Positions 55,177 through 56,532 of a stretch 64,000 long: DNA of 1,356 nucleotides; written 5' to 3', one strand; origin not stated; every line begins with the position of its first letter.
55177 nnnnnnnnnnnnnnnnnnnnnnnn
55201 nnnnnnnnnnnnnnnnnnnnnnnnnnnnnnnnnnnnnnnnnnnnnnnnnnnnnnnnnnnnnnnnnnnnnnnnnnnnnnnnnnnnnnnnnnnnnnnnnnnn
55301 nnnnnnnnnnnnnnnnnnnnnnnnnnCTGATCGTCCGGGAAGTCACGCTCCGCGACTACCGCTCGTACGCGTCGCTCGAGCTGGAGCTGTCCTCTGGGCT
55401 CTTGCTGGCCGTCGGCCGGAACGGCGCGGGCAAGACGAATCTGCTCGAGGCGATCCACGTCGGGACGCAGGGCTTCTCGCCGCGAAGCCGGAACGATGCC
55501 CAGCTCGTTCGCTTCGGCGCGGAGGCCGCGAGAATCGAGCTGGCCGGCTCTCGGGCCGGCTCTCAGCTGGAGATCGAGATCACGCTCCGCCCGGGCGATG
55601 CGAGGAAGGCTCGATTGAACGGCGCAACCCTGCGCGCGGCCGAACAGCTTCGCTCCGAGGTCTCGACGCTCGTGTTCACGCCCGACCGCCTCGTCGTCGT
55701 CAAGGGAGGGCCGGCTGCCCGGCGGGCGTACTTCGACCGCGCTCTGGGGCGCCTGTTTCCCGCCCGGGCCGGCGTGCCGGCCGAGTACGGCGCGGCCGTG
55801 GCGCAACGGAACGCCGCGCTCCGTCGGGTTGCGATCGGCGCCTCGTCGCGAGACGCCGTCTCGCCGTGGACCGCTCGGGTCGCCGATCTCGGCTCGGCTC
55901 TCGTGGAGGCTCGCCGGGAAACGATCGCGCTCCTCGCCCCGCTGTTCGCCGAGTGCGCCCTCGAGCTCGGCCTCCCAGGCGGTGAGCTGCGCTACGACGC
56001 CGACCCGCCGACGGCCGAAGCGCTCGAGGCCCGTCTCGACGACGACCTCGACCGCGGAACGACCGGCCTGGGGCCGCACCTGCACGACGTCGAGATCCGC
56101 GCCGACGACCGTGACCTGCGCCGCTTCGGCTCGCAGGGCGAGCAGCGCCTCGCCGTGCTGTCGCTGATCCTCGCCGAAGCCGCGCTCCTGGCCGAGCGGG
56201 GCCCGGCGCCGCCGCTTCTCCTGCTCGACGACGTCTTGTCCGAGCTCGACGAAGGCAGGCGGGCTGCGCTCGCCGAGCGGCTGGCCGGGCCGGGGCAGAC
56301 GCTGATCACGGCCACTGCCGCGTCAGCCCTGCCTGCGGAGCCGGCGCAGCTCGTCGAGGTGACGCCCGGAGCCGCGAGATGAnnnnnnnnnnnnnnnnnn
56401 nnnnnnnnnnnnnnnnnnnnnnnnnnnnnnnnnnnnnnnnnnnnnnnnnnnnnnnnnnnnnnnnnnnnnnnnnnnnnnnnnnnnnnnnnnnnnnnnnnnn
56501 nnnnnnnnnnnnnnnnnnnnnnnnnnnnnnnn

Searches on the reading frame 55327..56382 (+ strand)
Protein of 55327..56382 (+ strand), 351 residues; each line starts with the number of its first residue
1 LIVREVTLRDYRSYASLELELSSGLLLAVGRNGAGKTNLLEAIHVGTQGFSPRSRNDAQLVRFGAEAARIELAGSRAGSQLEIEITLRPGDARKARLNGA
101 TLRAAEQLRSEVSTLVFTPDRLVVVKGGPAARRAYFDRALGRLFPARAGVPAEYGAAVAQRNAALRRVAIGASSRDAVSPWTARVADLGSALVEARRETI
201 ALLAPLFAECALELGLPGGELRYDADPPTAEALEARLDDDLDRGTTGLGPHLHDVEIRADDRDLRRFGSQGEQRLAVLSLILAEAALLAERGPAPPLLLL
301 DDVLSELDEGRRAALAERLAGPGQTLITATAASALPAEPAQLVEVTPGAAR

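Call 10: search_protein_families(library=pfam, proteins=[window:55327-56382:+])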
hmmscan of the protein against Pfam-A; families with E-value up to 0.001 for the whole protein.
window:55327-56382:+ (351 aa): 5 families
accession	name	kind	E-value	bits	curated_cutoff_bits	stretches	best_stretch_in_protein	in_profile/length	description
PF02463.25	SMC_N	-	1.5e-18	67.5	40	1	3-333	2-200/220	RecF/RecN/SMC N terminal domain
PF13476.12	AAA_23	-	9.7e-13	49.6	27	1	6-94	2-86/201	AAA domain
PF13175.12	AAA_15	-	1.3e-06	28.7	32.1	1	3-44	3-44/374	AAA ATPase domain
PF13304.12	AAA_21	-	3.5e-06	27.7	27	0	29-51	5-28/304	AAA domain, putative AbiEii toxin, Type IV TA system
PF13558.12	SbcC_Walker_B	-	0.00059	20.5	27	0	268-318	33-87/90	SbcC/RAD50-like, Walker B motif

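Call 12: find_homologous_proteins(query=window:55327-56382:+, max_evalue=1e-20)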
Query window:55327-56382:+ (351 aa): 7976 proteins with E <= 1e-20 among 8000 candidates; the best 120 are listed.
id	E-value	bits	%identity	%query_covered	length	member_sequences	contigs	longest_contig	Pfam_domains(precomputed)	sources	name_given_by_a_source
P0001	3.3e-196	669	100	93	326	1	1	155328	PF13476.13,PF02463.26,PF13304.13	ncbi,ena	-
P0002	4.3e-196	669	99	93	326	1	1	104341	PF13476.13,PF02463.26,PF13304.13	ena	-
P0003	1.4e-195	667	99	93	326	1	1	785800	PF13476.13,PF02463.26,PF13304.13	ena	-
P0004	1.5e-195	667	99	93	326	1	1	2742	PF13476.13,PF02463.26,PF13304.13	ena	-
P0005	2.2e-194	663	99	93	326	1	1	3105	PF13476.13,PF02463.26,PF13304.13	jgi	jgi:DNA replication and repair protein RecF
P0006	3.8e-194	662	99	93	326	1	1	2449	PF13476.13,PF02463.26,PF13304.13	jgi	jgi:DNA replication and repair protein RecF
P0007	3.9e-194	662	99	93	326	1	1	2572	PF13476.13,PF02463.26,PF13304.13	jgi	-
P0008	4.2e-194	662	98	93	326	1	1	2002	PF13476.13,PF02463.26,PF13304.13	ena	-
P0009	6.3e-194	662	98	93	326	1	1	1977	PF13476.13,PF02463.26,PF13304.13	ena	-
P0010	1.0e-193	661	98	93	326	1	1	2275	PF13476.13,PF02463.26,PF13304.13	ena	-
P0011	1.2e-193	661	98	93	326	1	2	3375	PF13476.13,PF02463.26,PF13304.13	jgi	jgi:DNA replication and repair protein RecF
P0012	1.4e-193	660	98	93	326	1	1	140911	PF13476.13,PF02463.26,PF13304.13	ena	-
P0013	1.4e-193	660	98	93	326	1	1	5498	PF13476.13,PF02463.26,PF13304.13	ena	-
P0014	2.1e-193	660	96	94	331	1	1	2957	PF13476.13,PF02463.26,PF13304.13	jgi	jgi:DNA replication and repair protein RecF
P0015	4.8e-193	659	98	93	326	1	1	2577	PF13476.13,PF02463.26,PF13304.13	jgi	jgi:DNA replication and repair protein RecF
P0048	2.9e-180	617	87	100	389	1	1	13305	PF13175.13,PF13476.13,PF02463.26,PF13304.13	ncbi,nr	ncbi:MAG: DNA replication and repair protein RecF [Actinobacteria bacterium]|nr:MAG: DNA replication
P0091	1.0e-165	569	79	99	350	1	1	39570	PF13175.13,PF13476.13,PF13558.13,PF02463.26,PF13304.13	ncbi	ncbi:MAG TPA: DNA replication and repair protein RecF [Gaiellaceae bacterium]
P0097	4.6e-164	563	80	100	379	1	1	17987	PF13175.13,PF13476.13,PF02463.26,PF13304.13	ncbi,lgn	-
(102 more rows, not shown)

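Call 15: find_encoding_contigs(protein=P0048, flank=10000, max_places=2)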
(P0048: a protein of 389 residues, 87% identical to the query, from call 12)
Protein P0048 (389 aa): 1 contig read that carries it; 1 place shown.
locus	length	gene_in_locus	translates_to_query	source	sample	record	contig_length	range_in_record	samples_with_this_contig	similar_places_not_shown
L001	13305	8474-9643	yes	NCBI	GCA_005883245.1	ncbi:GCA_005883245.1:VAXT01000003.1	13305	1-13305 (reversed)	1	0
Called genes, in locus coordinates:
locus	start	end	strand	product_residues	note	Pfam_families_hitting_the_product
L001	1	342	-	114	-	PF02577:BFN_dom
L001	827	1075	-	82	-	-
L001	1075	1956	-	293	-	PF02195:ParB_N, PF17762:HTH_ParB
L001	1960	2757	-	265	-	PF00142:Fer4_NifH, PF01656:CbiA, PF02374:ArsA_ATPase (weak), PF06564:CBP_BcsQ (weak), PF09140:MipZ, PF10609:ParA, PF13614:AAA_31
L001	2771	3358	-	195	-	PF02527:GidB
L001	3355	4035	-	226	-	PF14804:Jag_N (weak), PF13083:KH_KhpA-B, PF01424:R3H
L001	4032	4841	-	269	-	PF02096:60KD_IMP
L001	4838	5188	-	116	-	PF01809:YidD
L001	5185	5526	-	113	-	PF00825:Ribonuclease_P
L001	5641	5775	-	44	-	PF00468:Ribosomal_L34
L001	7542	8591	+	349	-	PF00712:DNA_pol3_beta, PF02767:DNA_pol3_beta_2, PF02768:DNA_pol3_beta_3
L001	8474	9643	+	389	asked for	PF02463:SMC_N, PF13175:AAA_15, PF13476:AAA_23, PF13304:AAA_21 (faint)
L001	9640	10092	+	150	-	PF05258:DciA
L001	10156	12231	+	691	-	PF02518:HATPase_c, PF00204:DNA_gyraseB, PF01751:Toprim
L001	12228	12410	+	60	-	PF00986:DNA_gyraseB_C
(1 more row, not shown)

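Call 16: find_encoding_contigs(protein=P0091, flank=10000, max_places=2)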
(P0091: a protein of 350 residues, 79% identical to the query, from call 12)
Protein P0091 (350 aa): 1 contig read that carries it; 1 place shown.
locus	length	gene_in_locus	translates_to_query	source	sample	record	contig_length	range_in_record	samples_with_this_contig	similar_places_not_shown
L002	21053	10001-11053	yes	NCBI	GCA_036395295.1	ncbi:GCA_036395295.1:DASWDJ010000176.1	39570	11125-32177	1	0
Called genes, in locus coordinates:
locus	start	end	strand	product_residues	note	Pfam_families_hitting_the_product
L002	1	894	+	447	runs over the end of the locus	PF00801:PKD, PF18911:PKD_4, PF01471:PG_binding_1, PF03734:YkuD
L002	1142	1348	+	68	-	PF14343:PrcB_C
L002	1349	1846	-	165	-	PF02577:BFN_dom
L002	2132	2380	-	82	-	-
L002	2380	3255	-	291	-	PF02195:ParB_N, PF17762:HTH_ParB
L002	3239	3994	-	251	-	PF00142:Fer4_NifH (weak), PF01656:CbiA, PF02374:ArsA_ATPase (weak), PF06564:CBP_BcsQ, PF09140:MipZ, PF10609:ParA, PF13614:AAA_31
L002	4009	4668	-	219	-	PF02527:GidB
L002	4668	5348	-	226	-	PF13083:KH_KhpA-B, PF01424:R3H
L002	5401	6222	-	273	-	PF02096:60KD_IMP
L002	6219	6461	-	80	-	PF01809:YidD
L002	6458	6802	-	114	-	PF00825:Ribonuclease_P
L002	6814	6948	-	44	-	PF00468:Ribosomal_L34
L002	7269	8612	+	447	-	PF11638:DnaA_N, PF01695:IstB_IS21, PF00308:Bac_DnaA, PF00004:AAA (faint), PF08299:Bac_DnaA_C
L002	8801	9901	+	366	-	PF00712:DNA_pol3_beta, PF02767:DNA_pol3_beta_2, PF02768:DNA_pol3_beta_3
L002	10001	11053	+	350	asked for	PF02463:SMC_N, PF13175:AAA_15 (weak), PF13476:AAA_23, PF13558:SbcC_Walker_B (faint), PF13304:AAA_21 (faint)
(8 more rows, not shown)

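Call 17: find_encoding_contigs(protein=P0097, flank=10000, max_places=2)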
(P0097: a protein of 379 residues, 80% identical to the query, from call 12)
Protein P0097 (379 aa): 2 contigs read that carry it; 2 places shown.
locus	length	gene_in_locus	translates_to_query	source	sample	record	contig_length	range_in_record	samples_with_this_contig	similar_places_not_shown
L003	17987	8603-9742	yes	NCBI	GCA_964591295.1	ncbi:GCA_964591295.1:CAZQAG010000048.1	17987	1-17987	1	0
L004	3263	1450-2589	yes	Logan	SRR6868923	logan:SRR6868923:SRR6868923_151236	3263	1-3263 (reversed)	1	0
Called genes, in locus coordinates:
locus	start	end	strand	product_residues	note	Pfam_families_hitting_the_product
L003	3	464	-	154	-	?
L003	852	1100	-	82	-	-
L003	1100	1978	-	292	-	PF02195:ParB_N, PF17762:HTH_ParB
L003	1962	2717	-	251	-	PF00142:Fer4_NifH (weak), PF01656:CbiA, PF02374:ArsA_ATPase (weak), PF06564:CBP_BcsQ, PF09140:MipZ, PF10609:ParA, PF13614:AAA_31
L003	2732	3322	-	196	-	PF02527:GidB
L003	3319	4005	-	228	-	PF13083:KH_KhpA-B, PF01424:R3H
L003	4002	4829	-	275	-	PF02096:60KD_IMP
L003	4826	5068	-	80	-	PF01809:YidD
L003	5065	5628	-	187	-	PF00825:Ribonuclease_P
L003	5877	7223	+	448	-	PF11638:DnaA_N, PF00308:Bac_DnaA, PF01695:IstB_IS21, PF00004:AAA (faint), PF08299:Bac_DnaA_C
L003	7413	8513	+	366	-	PF00712:DNA_pol3_beta, PF02767:DNA_pol3_beta_2, PF02768:DNA_pol3_beta_3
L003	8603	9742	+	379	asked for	PF02463:SMC_N, PF13175:AAA_15 (weak), PF13476:AAA_23, PF13304:AAA_21 (faint)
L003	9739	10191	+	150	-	PF05258:DciA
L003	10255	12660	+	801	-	PF02518:HATPase_c, PF00204:DNA_gyraseB, PF01751:Toprim, PF00986:DNA_gyraseB_C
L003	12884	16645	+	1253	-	PF00521:DNA_topoisoIV, PF14890:Intein_splicing, PF14528:LAGLIDADG_3, PF00521:DNA_topoisoIV, PF03989:DNA_gyraseA_C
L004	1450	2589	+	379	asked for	PF02463:SMC_N, PF13175:AAA_15 (weak), PF13476:AAA_23, PF13304:AAA_21 (faint)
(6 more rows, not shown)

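Call 30: find_related_loci(query=window:55327-56382:+, collection=metagenome_contigs, flank=1500)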
Query window:55327-56382:+ (351 aa) in metagenome_contigs; peptide patterns used: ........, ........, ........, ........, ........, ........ (x = any residue, [..] = any of these).
600 stretches matched a pattern (row limit reached: there are more); 122 encode a relative of the query (tblastn E <= 1e-3); the best 80 are kept; 80 distinct loci.
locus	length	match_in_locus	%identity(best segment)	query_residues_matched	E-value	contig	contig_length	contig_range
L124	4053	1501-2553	97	1-351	0e+0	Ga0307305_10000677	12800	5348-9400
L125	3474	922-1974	97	1-351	0e+0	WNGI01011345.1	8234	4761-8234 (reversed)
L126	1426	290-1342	90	1-351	0e+0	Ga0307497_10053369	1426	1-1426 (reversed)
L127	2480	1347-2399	91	1-351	0e+0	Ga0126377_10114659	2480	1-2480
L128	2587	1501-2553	92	1-351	0e+0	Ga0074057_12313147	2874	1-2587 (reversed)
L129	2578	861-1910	91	1-350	0e+0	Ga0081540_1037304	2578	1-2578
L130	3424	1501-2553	89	1-351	0e+0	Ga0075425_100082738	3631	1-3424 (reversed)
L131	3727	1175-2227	87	1-351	3e-180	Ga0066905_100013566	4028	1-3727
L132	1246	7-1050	86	1-348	0e+0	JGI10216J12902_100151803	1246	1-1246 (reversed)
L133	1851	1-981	88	22-348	0e+0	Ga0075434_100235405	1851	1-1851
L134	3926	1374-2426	89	1-351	5e-168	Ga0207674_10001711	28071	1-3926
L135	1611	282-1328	79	1-351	3e-179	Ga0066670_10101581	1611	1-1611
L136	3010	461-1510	81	1-350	2e-168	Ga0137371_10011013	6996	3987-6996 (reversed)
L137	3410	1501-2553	80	1-351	2e-164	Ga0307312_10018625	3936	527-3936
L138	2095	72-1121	79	1-350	9e-169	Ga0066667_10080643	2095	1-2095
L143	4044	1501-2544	69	1-348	5e-141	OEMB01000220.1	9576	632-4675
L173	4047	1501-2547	66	1-349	1e-124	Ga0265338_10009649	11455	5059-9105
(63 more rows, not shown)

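Call 50: find_homologous_proteins(query=L173:1501-2547:+, max_evalue=1e-30)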
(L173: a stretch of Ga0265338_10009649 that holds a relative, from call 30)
Query L173:1501-2547:+ (349 aa): 7982 proteins with E <= 1e-30 among 8000 candidates; the best 120 are listed.
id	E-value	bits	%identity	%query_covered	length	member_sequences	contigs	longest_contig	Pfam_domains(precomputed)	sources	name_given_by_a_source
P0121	1.5e-196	670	99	94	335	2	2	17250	PF13476.13,PF02463.26,PF13304.13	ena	-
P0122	1.7e-186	637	95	94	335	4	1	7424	PF13476.13,PF02463.26,PF13304.13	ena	-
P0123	3.5e-186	636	95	94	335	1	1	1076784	PF13476.13,PF02463.26,PF13304.13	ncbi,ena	-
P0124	7.9e-186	635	95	94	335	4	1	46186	PF13476.13,PF02463.26,PF13304.13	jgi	-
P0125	2.2e-184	630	94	94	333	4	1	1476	PF13476.13,PF02463.26,PF13304.13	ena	-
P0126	7.4e-183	625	93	94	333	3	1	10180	PF13476.13,PF02463.26,PF13304.13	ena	-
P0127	8.7e-181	619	91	94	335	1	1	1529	PF13476.13,PF02463.26,PF13304.13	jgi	-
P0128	1.5e-180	618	90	94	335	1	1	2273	PF13476.13,PF02463.26,PF13304.13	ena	-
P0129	1.6e-180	618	84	100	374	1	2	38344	PF13175.13,PF13476.13,PF02463.26,PF13304.13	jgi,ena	jgi:DNA replication and repair protein RecF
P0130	1.5e-179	615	90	94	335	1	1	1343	PF13476.13,PF02463.26,PF13304.13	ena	-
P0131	9.8e-176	602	89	94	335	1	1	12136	PF13476.13,PF02463.26,PF13304.13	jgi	-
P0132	1.1e-175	602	88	95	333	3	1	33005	PF13476.13,PF02463.26,PF13304.13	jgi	jgi:DNA replication and repair protein RecF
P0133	1.2e-174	599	88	94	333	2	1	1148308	PF13476.13,PF02463.26,PF13304.13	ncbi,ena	-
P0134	1.7e-174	598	88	94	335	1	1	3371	PF13476.13,PF02463.26,PF13304.13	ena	-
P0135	3.8e-174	597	88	94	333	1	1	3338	PF13476.13,PF02463.26,PF13304.13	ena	-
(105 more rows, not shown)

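Call 58: search_solved_structures(query=window:55327-56382:+, show_alignments=2, max_evalue=1e-10)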
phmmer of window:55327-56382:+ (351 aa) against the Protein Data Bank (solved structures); distinct sequences matched with E-value up to 1e-10: 6.
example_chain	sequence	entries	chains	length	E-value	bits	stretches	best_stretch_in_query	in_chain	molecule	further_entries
5z67_A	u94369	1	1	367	2.4e-34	122.4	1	3-334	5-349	DNA replication and repair protein RecF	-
5z69_A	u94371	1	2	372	2.6e-34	122.3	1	3-334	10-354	DNA replication and repair protein RecF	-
5z68_A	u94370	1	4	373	2.6e-34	122.3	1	3-334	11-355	DNA replication and repair protein RecF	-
5zwu_A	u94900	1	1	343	1.2e-31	113.5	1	9-336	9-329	DNA replication and repair protein RecF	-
8a8j_A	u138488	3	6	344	1.3e-31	113.3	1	9-336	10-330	DNA replication and repair protein RecF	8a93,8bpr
2o5v_A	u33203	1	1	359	8.7e-29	104.1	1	8-333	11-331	DNA replication and repair protein recF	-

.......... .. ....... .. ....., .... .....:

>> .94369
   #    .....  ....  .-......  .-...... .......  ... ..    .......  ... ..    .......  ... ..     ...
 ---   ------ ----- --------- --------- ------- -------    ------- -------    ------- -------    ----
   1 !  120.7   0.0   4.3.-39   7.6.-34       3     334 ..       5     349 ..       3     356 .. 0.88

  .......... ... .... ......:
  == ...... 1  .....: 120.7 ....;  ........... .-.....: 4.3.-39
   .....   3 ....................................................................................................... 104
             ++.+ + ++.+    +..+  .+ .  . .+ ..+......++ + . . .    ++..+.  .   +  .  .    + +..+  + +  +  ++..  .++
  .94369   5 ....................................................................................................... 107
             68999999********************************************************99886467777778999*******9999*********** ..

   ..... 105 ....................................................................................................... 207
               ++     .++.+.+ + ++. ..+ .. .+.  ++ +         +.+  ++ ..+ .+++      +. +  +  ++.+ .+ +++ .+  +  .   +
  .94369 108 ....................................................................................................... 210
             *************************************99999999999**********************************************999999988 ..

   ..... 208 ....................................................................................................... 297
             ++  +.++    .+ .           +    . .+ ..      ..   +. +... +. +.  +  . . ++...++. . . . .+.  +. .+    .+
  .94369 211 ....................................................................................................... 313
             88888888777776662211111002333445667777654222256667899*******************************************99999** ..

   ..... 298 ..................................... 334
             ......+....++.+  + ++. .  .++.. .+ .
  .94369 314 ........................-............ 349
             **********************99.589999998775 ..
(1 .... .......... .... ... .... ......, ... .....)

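Call 66: find_encoding_contigs(protein=P0003, flank=8000, max_places=2)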
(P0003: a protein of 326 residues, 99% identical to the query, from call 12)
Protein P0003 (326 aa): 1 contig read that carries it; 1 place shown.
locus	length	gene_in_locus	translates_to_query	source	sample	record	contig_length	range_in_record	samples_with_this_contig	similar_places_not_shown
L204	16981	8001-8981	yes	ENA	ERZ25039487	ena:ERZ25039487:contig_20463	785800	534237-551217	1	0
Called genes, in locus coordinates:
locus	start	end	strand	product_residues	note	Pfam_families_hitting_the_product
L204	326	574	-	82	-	-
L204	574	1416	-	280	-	PF02195:ParB_N, PF17762:HTH_ParB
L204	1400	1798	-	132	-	PF13614:AAA_31, PF01656:CbiA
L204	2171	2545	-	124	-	PF02527:GidB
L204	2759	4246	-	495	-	PF02096:60KD_IMP, PF13083:KH_KhpA-B, PF01424:R3H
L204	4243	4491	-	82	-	PF01809:YidD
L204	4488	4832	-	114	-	PF00825:Ribonuclease_P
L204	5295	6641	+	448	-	PF11638:DnaA_N, PF00308:Bac_DnaA, PF01695:IstB_IS21, PF00004:AAA (faint), PF08299:Bac_DnaA_C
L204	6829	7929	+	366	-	PF00712:DNA_pol3_beta, PF02767:DNA_pol3_beta_2, PF02768:DNA_pol3_beta_3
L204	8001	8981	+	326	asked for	PF02463:SMC_N, PF13304:AAA_21 (faint), PF13476:AAA_23 (weak)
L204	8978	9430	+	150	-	PF05258:DciA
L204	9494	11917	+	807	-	PF02518:HATPase_c, PF00204:DNA_gyraseB, PF01751:Toprim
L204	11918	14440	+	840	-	PF00521:DNA_topoisoIV, PF03989:DNA_gyraseA_C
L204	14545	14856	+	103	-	PF13411:MerR_1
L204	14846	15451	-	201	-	PF01087:GalP_UDP_transf (weak)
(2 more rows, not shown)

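Call 67: find_encoding_contigs(protein=P0002, flank=8000, max_places=2)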
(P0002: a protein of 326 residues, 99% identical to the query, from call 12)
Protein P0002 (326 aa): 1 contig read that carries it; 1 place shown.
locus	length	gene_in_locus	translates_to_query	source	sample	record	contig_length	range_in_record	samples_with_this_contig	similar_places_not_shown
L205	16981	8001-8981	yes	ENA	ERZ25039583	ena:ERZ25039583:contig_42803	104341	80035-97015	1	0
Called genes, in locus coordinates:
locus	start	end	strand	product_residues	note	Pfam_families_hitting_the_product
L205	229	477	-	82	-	-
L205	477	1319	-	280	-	PF02195:ParB_N, PF17762:HTH_ParB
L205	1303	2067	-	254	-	PF00142:Fer4_NifH, PF06564:CBP_BcsQ, PF09140:MipZ, PF10609:ParA, PF13614:AAA_31, PF01656:CbiA, PF02374:ArsA_ATPase (weak)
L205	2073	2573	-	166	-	PF02527:GidB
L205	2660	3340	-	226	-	PF13083:KH_KhpA-B, PF01424:R3H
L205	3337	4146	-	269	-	PF02096:60KD_IMP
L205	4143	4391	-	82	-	PF01809:YidD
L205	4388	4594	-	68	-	PF00825:Ribonuclease_P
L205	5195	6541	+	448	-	PF11638:DnaA_N, PF00308:Bac_DnaA, PF01695:IstB_IS21, PF00004:AAA (faint), PF08299:Bac_DnaA_C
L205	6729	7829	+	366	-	PF00712:DNA_pol3_beta, PF02767:DNA_pol3_beta_2, PF02768:DNA_pol3_beta_3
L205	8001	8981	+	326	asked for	PF02463:SMC_N, PF13304:AAA_21 (faint), PF13476:AAA_23 (weak)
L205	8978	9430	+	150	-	PF05258:DciA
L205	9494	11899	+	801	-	PF02518:HATPase_c, PF00204:DNA_gyraseB, PF01751:Toprim, PF00986:DNA_gyraseB_C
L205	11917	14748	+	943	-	PF00521:DNA_topoisoIV, PF03989:DNA_gyraseA_C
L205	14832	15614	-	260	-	-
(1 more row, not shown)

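Call 68: find_encoding_contigs(protein=P0012, flank=8000, max_places=2)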
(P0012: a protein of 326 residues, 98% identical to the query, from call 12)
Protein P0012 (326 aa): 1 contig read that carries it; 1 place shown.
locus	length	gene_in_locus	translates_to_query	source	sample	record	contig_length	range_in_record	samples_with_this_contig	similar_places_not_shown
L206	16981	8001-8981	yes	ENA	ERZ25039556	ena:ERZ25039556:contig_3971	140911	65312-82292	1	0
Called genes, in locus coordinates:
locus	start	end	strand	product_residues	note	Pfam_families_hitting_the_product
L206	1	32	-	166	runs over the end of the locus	PF02577:BFN_dom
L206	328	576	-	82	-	-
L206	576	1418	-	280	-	PF02195:ParB_N, PF17762:HTH_ParB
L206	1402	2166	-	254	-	PF00142:Fer4_NifH, PF06564:CBP_BcsQ, PF09140:MipZ, PF10609:ParA, PF13614:AAA_31, PF01656:CbiA, PF02374:ArsA_ATPase (weak)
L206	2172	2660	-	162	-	PF02527:GidB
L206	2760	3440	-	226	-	PF14804:Jag_N (faint), PF13083:KH_KhpA-B, PF01424:R3H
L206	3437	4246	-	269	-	PF02096:60KD_IMP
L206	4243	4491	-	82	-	PF01809:YidD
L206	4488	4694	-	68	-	PF00825:Ribonuclease_P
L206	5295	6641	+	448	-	PF11638:DnaA_N, PF00308:Bac_DnaA, PF01695:IstB_IS21, PF00004:AAA (faint), PF08299:Bac_DnaA_C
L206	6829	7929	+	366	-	PF00712:DNA_pol3_beta, PF02767:DNA_pol3_beta_2, PF02768:DNA_pol3_beta_3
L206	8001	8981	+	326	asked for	PF02463:SMC_N, PF13304:AAA_21 (faint), PF13476:AAA_23 (weak)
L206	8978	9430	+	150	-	PF05258:DciA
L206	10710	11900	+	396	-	PF01751:Toprim, PF00986:DNA_gyraseB_C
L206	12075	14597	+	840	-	PF00521:DNA_topoisoIV, PF03989:DNA_gyraseA_C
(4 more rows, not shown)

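Call 82: find_encoding_contigs(protein=P0005, flank=1500, max_places=3)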
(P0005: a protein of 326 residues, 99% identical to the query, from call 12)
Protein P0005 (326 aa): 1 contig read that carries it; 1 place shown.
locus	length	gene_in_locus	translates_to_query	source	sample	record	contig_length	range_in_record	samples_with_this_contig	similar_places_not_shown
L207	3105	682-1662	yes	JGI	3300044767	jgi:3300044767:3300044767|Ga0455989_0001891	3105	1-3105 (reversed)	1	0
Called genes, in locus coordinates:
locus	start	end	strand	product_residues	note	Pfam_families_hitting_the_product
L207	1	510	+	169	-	?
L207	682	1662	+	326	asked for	PF02463:SMC_N, PF13304:AAA_21 (faint), PF13476:AAA_23 (weak)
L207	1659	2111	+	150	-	PF05258:DciA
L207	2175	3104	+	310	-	?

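Call 83: find_encoding_contigs(protein=P0007, flank=1500, max_places=3)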
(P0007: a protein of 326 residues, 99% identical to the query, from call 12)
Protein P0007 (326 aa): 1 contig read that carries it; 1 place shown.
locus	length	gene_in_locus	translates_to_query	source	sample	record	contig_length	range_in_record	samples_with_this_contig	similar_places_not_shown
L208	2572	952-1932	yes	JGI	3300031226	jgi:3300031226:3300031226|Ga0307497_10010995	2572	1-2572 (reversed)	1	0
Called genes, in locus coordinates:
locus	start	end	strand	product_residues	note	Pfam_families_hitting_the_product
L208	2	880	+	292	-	?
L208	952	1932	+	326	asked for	PF02463:SMC_N, PF13304:AAA_21 (faint), PF13476:AAA_23 (weak)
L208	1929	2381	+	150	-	PF05258:DciA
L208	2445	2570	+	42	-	?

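Call 84: find_encoding_contigs(protein=P0011, flank=1500, max_places=3)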
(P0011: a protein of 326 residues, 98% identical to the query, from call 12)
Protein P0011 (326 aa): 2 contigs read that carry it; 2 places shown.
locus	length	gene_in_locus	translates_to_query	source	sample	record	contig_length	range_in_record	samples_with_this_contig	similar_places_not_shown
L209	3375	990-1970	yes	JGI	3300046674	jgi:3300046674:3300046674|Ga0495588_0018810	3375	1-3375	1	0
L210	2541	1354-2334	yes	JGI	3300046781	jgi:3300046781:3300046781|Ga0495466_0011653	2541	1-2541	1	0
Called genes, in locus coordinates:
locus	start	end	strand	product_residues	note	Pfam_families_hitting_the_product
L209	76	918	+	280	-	PF00712:DNA_pol3_beta, PF02767:DNA_pol3_beta_2, PF02768:DNA_pol3_beta_3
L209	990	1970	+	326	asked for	PF02463:SMC_N, PF13304:AAA_21 (faint), PF13476:AAA_23 (weak)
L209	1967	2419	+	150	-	PF05258:DciA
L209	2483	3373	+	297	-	?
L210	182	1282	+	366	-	PF00712:DNA_pol3_beta, PF02767:DNA_pol3_beta_2, PF02768:DNA_pol3_beta_3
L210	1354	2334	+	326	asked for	PF02463:SMC_N, PF13304:AAA_21 (faint), PF13476:AAA_23 (weak)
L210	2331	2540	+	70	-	?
